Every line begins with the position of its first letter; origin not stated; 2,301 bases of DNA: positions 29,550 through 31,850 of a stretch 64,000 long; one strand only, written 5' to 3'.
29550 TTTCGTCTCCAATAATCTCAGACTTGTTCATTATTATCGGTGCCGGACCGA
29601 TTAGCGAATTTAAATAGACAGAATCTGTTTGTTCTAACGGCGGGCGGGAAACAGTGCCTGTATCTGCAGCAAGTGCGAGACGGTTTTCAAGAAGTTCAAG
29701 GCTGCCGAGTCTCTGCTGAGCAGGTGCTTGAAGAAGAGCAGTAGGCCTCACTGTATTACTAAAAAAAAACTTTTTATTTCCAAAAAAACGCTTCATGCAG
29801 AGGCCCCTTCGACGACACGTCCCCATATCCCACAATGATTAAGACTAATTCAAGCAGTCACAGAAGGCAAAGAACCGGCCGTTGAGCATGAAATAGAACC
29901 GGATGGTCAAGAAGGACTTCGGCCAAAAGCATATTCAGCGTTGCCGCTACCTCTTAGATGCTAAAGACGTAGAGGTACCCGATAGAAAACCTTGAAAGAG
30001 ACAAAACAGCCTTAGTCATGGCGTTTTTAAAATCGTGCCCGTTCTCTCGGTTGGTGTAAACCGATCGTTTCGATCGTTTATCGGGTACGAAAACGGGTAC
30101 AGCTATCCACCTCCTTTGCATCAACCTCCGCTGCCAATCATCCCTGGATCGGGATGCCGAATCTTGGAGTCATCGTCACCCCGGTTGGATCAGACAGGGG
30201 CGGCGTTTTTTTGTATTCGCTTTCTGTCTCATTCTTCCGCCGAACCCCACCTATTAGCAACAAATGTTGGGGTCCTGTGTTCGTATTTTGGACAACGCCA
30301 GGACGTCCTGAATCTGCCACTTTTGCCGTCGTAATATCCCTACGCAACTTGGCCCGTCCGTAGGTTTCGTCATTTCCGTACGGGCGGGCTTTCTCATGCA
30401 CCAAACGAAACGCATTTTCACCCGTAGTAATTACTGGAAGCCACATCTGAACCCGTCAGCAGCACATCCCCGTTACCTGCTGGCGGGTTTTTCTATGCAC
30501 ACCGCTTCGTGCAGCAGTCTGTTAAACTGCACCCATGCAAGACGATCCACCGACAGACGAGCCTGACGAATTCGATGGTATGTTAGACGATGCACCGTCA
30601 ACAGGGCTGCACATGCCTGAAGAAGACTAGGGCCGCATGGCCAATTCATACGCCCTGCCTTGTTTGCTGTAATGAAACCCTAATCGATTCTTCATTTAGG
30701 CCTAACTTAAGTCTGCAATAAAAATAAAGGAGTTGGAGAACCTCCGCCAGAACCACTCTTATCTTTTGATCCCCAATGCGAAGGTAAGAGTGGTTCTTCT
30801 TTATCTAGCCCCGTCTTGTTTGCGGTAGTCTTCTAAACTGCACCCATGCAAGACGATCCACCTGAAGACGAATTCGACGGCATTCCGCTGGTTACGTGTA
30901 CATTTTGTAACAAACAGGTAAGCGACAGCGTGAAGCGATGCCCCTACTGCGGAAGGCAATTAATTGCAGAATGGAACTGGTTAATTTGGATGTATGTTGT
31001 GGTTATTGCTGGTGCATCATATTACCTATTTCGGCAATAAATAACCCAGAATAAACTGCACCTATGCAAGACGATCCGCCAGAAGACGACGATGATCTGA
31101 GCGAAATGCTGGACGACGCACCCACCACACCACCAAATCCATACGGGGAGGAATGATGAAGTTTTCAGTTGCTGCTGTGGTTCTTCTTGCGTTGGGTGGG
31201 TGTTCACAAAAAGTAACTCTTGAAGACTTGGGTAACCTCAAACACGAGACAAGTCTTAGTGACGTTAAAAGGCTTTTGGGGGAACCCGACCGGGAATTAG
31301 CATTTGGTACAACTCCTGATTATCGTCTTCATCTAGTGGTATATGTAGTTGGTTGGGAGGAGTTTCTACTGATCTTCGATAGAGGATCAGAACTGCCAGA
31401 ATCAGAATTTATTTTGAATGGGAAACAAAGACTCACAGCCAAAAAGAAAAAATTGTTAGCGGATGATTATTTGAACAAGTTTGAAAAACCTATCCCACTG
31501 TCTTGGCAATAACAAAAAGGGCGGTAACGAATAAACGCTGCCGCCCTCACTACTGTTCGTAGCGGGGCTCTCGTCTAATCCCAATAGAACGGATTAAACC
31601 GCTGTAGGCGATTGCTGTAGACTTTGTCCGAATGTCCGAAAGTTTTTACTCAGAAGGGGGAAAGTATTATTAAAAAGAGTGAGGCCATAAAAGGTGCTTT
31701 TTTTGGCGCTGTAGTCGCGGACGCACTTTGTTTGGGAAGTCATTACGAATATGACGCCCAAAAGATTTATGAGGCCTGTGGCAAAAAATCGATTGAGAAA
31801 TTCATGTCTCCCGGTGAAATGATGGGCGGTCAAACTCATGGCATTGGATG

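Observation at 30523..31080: A 29-nt start module repeated three times puts a -10-like TAAACT exactly 6 nt before each ATG, suggesting leaderless mRNAs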

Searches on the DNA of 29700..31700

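Call 32: search_rna_families(source=window, start=29700, end=31700, threshold=evalue, max_evalue=5)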
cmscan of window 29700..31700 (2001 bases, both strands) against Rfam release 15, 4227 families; matches with E-value up to 5: 3.
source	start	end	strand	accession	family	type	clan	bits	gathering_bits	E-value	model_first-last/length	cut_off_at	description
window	30749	30803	+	RF03223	mir-2209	Gene; miRNA;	-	20.8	70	0.35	1-63/63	no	mir-2209 microRNA precursor family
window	31507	31630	-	RF00558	L20_leader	Cis-reg; leader;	-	19.3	58.7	1.1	1-127/127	no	Ribosomal protein L20 leader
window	31077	31188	+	RF00223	IRES_Bip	Cis-reg; IRES;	-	12.5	40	0.49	1-263/263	no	bip internal ribosome entry site (IRES)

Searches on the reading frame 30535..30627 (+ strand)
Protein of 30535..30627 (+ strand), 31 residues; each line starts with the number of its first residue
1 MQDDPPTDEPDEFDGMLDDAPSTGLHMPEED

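Call 37: search_protein_families(library=pfam, proteins=[window:30535-30627:+], max_evalue=1)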
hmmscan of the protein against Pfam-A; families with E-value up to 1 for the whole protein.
window:30535-30627:+ (31 aa): 0 families

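Call 38: search_protein_families(library=ncbifam, proteins=[window:30535-30627:+], max_evalue=1)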
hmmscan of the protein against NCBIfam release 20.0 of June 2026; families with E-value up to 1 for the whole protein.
window:30535-30627:+ (31 aa): 0 families

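Call 65: search_protein_representatives(alignment_id=A3)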
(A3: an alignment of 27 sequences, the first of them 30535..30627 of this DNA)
Query: 27 sequences, 31 profile positions. Proteins with E-value up to 0.001 (for the whole library): 39; up to 1e-10: 9; up to 1e-30: 0. The best 39 are listed.
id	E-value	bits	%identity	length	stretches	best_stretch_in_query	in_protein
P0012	7.4e-15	70.7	-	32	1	1-31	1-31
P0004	1.4e-14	69.9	-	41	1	1-31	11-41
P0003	5.0e-13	64.9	-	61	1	1-30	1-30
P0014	8.9e-13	64.0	-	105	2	1-30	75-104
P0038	3.1e-12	62.3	-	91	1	1-31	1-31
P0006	4.4e-12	61.8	-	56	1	1-30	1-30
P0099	1.8e-11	59.9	-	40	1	1-31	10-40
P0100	4.6e-11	58.6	-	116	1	1-30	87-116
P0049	9.3e-11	57.6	-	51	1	1-29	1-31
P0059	1.6e-10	56.9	-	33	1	1-30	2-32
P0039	1.6e-10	56.8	-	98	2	1-28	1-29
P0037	1.8e-10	56.7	-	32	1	1-31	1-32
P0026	2.8e-10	56.1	-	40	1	1-31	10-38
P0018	1.5e-09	53.8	-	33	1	1-31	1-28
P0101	1.9e-09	53.4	-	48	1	1-31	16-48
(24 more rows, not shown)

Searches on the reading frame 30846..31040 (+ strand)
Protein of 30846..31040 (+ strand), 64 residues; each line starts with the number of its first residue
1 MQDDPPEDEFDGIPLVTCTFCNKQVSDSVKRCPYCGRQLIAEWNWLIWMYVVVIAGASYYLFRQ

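Call 10: find_encoding_contigs(protein=window:30846-31040:+, flank=10000, max_places=10)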
Protein window:30846-31040:+ (64 aa): 3 contigs read that carry it; 3 places shown.
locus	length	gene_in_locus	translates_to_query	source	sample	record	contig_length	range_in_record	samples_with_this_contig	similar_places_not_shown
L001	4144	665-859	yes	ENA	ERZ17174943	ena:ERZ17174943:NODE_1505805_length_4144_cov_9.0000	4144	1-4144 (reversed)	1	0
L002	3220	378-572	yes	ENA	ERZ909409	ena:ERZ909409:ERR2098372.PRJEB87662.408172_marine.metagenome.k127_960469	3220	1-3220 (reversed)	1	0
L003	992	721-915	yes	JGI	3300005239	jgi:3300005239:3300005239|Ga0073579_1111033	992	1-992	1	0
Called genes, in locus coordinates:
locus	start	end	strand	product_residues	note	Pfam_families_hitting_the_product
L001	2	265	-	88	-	?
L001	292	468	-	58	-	-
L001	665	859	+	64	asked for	PF13240:Zn_Ribbon_1 (weak)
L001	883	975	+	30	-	-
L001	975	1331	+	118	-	-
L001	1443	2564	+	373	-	PF03747:ADP_ribosyl_GH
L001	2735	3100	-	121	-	PF00565:SNase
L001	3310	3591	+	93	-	-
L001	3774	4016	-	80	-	-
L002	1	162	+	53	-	?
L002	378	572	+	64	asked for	PF13240:Zn_Ribbon_1 (weak)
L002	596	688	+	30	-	-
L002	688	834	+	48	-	-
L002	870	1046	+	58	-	-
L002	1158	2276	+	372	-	PF03747:ADP_ribosyl_GH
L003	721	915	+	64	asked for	PF13240:Zn_Ribbon_1 (weak)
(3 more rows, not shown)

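Call 16: find_homologous_proteins(query=A2, max_evalue=10)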
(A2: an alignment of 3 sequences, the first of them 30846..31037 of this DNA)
Query A2 (3 sequences) (64 aa, profile of the alignment): 64 proteins with E <= 10 among 68 candidates.
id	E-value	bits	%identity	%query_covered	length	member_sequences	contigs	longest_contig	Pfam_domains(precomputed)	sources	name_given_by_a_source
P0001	2.5e-12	64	75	20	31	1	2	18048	-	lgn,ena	-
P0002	9.9e-12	63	69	20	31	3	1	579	-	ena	-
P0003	1.8e-11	62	-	-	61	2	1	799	-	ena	-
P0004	4.0e-11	61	-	-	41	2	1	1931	-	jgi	jgi:hypothetical protein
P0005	4.7e-11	60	-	-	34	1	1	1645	-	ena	-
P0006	2.8e-10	58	-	-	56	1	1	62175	-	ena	-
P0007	3.3e-10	58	-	-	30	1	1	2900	-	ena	-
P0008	3.6e-10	58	-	-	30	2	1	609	-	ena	-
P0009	5.1e-10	57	-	-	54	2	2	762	-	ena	-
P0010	1.4e-9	56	75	20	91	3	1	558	-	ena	-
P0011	1.5e-9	56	69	20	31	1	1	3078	-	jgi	-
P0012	3.2e-9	55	82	17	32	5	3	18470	-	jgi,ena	-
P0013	3.3e-9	54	82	17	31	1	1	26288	-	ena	-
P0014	3.3e-9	54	100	11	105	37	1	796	-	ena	-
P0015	4.1e-9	54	80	20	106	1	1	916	-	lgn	-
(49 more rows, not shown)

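Call 37: search_protein_families(library=pfam, proteins=[window:30846-31037:+], max_evalue=1)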
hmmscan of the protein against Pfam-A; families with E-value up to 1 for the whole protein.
window:30846-31037:+ (64 aa): 25 families
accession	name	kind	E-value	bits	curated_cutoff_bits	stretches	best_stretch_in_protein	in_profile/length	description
PF13240.11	Zn_Ribbon_1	-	1.6e-06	28.2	25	1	18-39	2-23/23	zinc-ribbon domain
PF12773.13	DZR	-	0.0015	19.1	27.3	1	18-39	1-22/45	Double zinc ribbon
PF08209.17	Sgf11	-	0.0015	18.5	26.4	0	14-27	3-16/33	Sgf11 (transcriptional regulation protein)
PF10571.15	UPF0547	-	0.002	18.7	29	1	18-36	3-21/26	Uncharacterised protein family UPF0547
PF17032.10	Zn_ribbon_15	-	0.0025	19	28.9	1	17-36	54-73/73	zinc-ribbon family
PF06906.16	DUF1272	-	0.0036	17.8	25.3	1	17-40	28-52/57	Protein of unknown function (DUF1272)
PF06467.20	zf-FCS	-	0.0057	16.9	22.4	1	16-25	5-14/39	MYM-type Zinc finger with FCS sequence motif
PF13920.12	zf-C3HC4_3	-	0.0063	16.7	27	1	15-38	23-45/49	Zinc finger, C3HC4 type (RING finger)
PF13248.11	Zn_ribbon_3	-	0.01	15.7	27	1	16-37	3-24/26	zinc-ribbon domain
PF24333.1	DUF7501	-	0.017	15.7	27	0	29-39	10-20/58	Family of unknown function (DUF7501)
PF22289.1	DmmA-like_C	-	0.017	15.5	27.4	1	16-40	5-29/44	Dimethylamine monooxygenase subunit DmmA-like, C-terminal domain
PF06221.18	zf-C2HC5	-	0.029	14.8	25.8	1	21-41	28-46/54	Putative zinc finger motif, C2HC5-type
PF02892.21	zf-BED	-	0.03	14.8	20.6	0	16-28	17-29/44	BED zinc finger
PF13913.12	zf-C2HC_2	-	0.03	14.5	27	0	31-38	4-11/25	zinc-finger of a C2HC-type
PF18912.6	DZR_2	-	0.036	14.3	27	1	17-39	9-31/56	Double zinc ribbon domain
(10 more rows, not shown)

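Call 38: search_protein_families(library=ncbifam, proteins=[window:30846-31037:+], max_evalue=1)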
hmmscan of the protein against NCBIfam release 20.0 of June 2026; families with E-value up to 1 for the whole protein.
window:30846-31037:+ (64 aa): 11 families
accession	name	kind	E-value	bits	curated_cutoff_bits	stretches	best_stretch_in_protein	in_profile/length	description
NF041288.1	YdaE_coli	subfamily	0.026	14.6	35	0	30-42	1-13/50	YdaE family protein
NF001604.0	PRK00398.1-1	equivalog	0.037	13.6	103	1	31-40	25-34/48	DNA-directed RNA polymerase subunit P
NF034186.3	PRK14891.1-1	equivalog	0.043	13.7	73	0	17-26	3-12/51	50S ribosomal protein L24e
NF041664.1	RNAP_arch_Epp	equivalog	0.047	13.6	50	1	18-47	3-31/57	transcription elongation factor subunit Spt4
NF006358.0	PRK08579.1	equivalog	0.049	11.8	585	1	16-50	568-602/624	anaerobic ribonucleoside triphosphate reductase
NF001606.0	PRK00398.1-3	equivalog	0.056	13.3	72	1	18-38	5-28/44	DNA-directed RNA polymerase subunit P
NF009148.0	PRK12496.1-5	equivalog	0.16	11.8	243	1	17-38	127-148/163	hypothetical protein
NF011149.0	PRK14559.1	equivalog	0.18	10.5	374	1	17-47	29-59/642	serine/threonine phosphatase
NF053815.1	teico_TcaA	equivalog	0.35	9.6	550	1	17-40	3-26/463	membrane-associated protein TcaA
TIGR03655.1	anti_R_Lar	subfamily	0.46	10.8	39.6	0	29-39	1-11/55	Lar family restriction alleviation protein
NF001607.0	PRK00398.1-4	equivalog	0.67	9.7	89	0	31-40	30-39/53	DNA-directed RNA polymerase subunit P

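Call 57: find_encoding_contigs(protein=P0015, flank=3000, max_places=10)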
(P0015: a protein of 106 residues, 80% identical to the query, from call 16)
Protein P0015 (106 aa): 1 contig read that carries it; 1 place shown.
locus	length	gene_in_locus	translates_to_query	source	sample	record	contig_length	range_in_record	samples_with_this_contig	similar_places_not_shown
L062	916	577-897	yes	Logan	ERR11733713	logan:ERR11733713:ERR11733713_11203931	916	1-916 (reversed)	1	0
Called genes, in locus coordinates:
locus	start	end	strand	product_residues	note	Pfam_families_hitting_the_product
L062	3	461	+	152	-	?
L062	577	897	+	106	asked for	-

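Call 59: find_encoding_contigs(protein=P0001, flank=3000, max_places=10)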
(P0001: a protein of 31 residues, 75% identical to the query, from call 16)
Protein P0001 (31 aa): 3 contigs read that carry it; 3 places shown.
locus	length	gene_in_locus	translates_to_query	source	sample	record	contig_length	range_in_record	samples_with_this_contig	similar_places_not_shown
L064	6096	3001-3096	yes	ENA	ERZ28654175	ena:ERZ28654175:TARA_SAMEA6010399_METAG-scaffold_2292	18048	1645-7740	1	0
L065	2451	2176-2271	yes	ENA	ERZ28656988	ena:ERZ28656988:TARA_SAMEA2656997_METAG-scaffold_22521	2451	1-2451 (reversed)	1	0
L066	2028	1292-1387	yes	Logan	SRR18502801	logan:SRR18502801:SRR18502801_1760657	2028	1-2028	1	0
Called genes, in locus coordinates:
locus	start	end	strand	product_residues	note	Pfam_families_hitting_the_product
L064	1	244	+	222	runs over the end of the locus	PF00837:T4_deiodinase, PF00578:AhpC-TSA, PF08534:Redoxin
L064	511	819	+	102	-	-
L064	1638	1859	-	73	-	-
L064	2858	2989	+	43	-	-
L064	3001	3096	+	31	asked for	-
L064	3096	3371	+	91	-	-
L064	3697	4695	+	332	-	-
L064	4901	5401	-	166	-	-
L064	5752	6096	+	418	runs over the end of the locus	PF06245:DUF1015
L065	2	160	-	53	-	?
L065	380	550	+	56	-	-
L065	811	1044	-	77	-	-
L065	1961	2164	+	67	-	-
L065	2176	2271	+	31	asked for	-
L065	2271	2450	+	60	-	?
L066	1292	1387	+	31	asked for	-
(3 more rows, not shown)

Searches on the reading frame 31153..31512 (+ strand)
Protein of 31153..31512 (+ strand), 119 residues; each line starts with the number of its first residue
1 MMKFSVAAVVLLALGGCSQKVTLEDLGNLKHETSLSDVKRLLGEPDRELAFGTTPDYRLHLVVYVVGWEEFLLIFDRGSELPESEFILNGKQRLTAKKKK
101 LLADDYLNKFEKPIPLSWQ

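Call 11: find_encoding_contigs(protein=window:31153-31512:+, flank=10000, max_places=10)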
Protein window:31153-31512:+ (119 aa): 21 contigs read that carry it; 10 places shown.
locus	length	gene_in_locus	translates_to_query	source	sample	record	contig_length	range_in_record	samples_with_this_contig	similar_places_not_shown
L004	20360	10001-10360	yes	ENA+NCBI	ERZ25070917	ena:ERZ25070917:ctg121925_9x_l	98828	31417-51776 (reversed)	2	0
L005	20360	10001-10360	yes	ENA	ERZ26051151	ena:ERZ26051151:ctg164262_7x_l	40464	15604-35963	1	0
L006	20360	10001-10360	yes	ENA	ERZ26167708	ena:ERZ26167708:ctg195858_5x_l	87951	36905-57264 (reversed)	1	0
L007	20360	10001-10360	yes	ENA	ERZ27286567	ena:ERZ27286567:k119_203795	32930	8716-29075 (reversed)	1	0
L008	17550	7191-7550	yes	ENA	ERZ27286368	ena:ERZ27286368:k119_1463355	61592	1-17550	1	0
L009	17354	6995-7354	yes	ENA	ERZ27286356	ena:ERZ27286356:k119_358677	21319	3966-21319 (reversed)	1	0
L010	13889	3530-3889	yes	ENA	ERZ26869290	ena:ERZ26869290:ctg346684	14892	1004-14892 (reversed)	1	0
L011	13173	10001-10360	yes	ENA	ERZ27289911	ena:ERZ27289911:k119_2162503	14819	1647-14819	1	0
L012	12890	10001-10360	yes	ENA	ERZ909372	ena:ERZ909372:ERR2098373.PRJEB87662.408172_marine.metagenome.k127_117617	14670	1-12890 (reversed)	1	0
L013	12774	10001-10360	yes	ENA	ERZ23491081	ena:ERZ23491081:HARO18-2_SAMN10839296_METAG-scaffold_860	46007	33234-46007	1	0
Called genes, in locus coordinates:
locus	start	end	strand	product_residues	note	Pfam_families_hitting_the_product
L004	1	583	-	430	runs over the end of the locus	PF01011:PQQ (faint), PF13360:PQQ_2 (weak), PF13570:Beta-prop_ACSF4 (weak)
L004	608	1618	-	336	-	PF00135:COesterase, PF20434:BD-FAE, PF07859:Abhydrolase_3, PF12697:Abhydrolase_6 (weak), PF00326:Peptidase_S9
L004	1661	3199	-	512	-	PF06439:3keto-disac_hyd, PF20407:DUF1583_N (faint), PF06439:3keto-disac_hyd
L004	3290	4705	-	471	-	PF02614:UxaC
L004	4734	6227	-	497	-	PF00884:Sulfatase, PF16347:SGSH_C (weak), PF14707:Sulfatase_C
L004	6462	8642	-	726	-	PF00041:fn3 (weak)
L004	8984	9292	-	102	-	-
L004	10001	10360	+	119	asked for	-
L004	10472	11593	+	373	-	PF03747:ADP_ribosyl_GH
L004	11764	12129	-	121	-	PF00565:SNase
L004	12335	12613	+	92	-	-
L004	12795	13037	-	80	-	-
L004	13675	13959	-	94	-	-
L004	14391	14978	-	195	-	-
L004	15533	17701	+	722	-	PF00384:Molybdopterin, PF01568:Molydop_binding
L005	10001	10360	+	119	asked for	-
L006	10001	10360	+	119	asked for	-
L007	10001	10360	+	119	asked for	-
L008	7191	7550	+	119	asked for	-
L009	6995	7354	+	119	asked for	-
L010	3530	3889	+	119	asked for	-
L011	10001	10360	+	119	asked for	-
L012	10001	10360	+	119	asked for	-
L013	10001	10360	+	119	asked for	-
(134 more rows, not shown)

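Call 37: search_protein_families(library=pfam, proteins=[window:31153-31509:+], max_evalue=1)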
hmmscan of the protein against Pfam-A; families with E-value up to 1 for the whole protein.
window:31153-31509:+ (119 aa): 2 families
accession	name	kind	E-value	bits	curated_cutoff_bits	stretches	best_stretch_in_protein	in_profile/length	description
PF04382.18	SAB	-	0.061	13.9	27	1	29-56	13-40/50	SAB domain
PF12978.13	DUF3862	-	0.12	12.7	25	1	19-47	85-113/159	Domain of Unknown Function with PDB structure (DUF3862)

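Call 38: search_protein_families(library=ncbifam, proteins=[window:31153-31509:+], max_evalue=1)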
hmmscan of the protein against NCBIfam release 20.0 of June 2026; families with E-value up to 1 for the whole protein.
window:31153-31509:+ (119 aa): 1 family
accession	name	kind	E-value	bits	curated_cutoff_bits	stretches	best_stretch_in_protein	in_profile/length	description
NF040598.1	Ala_zip_lipo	subfamily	0.26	11.8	43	1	1-28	2-29/90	Lpp/OprI family alanine-zipper lipoprotein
